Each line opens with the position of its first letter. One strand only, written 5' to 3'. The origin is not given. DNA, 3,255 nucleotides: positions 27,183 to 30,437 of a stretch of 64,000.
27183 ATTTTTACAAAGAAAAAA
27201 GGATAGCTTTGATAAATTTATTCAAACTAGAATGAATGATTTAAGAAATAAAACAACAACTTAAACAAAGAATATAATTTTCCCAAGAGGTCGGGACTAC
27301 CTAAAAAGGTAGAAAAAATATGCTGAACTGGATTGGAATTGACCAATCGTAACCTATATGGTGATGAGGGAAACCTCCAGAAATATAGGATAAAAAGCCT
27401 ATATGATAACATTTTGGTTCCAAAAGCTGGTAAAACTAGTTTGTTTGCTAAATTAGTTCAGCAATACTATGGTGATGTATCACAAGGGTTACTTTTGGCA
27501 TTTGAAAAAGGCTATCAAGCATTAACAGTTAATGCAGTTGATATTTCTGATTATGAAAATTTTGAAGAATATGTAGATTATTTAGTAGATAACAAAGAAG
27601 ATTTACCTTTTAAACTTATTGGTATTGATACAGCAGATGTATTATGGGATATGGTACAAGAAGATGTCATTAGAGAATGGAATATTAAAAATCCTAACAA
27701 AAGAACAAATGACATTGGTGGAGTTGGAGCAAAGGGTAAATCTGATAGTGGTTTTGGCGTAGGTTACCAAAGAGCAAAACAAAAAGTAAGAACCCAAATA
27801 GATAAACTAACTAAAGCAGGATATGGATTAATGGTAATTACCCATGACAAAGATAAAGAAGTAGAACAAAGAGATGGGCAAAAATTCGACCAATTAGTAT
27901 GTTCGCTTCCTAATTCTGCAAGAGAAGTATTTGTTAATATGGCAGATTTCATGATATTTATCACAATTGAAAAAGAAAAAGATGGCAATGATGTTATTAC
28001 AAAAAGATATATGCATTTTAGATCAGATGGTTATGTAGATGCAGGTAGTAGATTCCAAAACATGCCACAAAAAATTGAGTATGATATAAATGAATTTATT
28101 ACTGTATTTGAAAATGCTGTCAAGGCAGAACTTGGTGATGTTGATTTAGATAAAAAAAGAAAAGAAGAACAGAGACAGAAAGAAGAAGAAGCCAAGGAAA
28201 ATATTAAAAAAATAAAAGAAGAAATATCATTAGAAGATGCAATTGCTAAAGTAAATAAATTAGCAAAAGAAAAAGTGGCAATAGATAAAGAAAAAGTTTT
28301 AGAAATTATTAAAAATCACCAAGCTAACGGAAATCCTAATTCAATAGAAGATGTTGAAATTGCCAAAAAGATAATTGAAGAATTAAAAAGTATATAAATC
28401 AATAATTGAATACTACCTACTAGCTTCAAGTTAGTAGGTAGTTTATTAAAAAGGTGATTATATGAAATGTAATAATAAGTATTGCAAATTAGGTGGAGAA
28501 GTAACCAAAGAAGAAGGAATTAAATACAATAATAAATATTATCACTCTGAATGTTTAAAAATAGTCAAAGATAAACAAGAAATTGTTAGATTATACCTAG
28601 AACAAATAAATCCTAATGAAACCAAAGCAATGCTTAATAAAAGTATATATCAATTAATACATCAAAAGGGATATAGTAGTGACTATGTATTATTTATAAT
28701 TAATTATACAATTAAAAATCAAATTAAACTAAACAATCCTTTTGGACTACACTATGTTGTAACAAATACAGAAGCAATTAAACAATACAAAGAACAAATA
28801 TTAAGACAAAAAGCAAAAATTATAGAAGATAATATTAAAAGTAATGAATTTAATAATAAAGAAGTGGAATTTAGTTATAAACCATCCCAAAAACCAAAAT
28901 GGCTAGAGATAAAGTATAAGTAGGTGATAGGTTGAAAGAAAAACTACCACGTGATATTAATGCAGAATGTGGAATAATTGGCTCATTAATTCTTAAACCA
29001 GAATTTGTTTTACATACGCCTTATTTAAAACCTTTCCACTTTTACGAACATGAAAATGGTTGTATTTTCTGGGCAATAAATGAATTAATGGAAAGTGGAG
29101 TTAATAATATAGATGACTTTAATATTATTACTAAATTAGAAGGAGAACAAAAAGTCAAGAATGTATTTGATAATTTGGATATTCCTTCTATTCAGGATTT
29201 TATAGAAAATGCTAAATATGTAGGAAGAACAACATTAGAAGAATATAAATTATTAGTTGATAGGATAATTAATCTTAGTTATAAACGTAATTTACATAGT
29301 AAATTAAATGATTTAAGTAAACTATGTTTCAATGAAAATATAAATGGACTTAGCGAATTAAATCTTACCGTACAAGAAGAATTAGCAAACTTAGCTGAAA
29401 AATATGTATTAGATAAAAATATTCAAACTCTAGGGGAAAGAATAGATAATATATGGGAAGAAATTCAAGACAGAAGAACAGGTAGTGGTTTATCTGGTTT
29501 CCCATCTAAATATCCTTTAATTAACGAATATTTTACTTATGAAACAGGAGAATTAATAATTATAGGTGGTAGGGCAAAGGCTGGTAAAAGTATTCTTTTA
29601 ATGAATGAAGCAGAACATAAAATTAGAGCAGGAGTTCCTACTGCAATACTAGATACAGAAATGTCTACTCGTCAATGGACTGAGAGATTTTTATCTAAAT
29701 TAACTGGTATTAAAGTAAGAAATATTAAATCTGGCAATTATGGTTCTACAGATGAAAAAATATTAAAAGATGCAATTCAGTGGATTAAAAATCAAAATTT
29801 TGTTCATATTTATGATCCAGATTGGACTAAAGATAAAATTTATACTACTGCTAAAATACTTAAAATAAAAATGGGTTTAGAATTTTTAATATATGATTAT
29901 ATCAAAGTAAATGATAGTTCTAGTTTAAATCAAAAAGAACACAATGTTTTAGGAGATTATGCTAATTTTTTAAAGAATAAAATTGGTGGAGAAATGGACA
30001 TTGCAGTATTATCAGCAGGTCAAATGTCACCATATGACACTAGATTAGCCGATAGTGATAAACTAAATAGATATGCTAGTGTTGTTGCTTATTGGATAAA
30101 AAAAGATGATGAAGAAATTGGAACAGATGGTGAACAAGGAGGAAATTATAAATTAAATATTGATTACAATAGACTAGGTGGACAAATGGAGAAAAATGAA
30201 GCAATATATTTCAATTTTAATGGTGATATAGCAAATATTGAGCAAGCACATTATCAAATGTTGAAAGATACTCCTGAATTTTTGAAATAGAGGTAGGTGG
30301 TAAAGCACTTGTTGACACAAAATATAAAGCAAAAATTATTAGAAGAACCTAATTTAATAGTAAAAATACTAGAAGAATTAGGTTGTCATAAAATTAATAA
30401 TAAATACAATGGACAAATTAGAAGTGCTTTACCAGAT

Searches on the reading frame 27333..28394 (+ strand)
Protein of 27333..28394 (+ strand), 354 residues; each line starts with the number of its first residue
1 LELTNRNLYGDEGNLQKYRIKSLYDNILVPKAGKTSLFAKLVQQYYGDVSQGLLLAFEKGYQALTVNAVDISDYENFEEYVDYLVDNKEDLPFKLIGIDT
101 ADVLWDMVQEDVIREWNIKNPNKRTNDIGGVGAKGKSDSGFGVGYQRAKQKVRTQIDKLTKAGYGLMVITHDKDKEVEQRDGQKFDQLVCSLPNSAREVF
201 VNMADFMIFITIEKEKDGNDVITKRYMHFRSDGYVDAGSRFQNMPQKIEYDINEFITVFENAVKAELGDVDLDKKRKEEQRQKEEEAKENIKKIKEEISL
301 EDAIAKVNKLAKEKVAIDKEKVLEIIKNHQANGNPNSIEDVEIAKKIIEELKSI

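Call 33: search_protein_families(library=phrogs, proteins=[window:27333-28394:+], max_evalue=0.00001)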
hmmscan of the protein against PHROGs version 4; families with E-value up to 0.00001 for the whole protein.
window:27333-28394:+ (354 aa): 3 families
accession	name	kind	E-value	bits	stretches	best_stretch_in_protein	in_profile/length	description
phrog_19299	-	head and packaging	6.3e-35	121.7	1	34-351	385-699/702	terminase large subunit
phrog_124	-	DNA, RNA and nucleotide metabolism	4e-32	113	1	30-331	52-334/382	Sak4-like ssDNA annealing protein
phrog_8097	-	DNA, RNA and nucleotide metabolism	3.1e-08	33.8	1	132-335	360-557/598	exonuclease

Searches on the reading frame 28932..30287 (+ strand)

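Call 33: search_protein_families(library=phrogs, proteins=[window:28932-30287:+], max_evalue=0.00001)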
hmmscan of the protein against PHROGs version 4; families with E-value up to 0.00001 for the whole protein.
window:28932-30287:+ (452 aa): 3 families
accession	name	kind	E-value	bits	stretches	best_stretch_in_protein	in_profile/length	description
phrog_19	-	DNA, RNA and nucleotide metabolism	1.1e-45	157.7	1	2-440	154-585/621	DnaB-like replicative helicase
phrog_239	-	DNA, RNA and nucleotide metabolism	1e-12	48.9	1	155-349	312-502/801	DNA primase/helicase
phrog_243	-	DNA, RNA and nucleotide metabolism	1.7e-08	34.8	1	201-360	30-186/273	DnaB-like replicative helicase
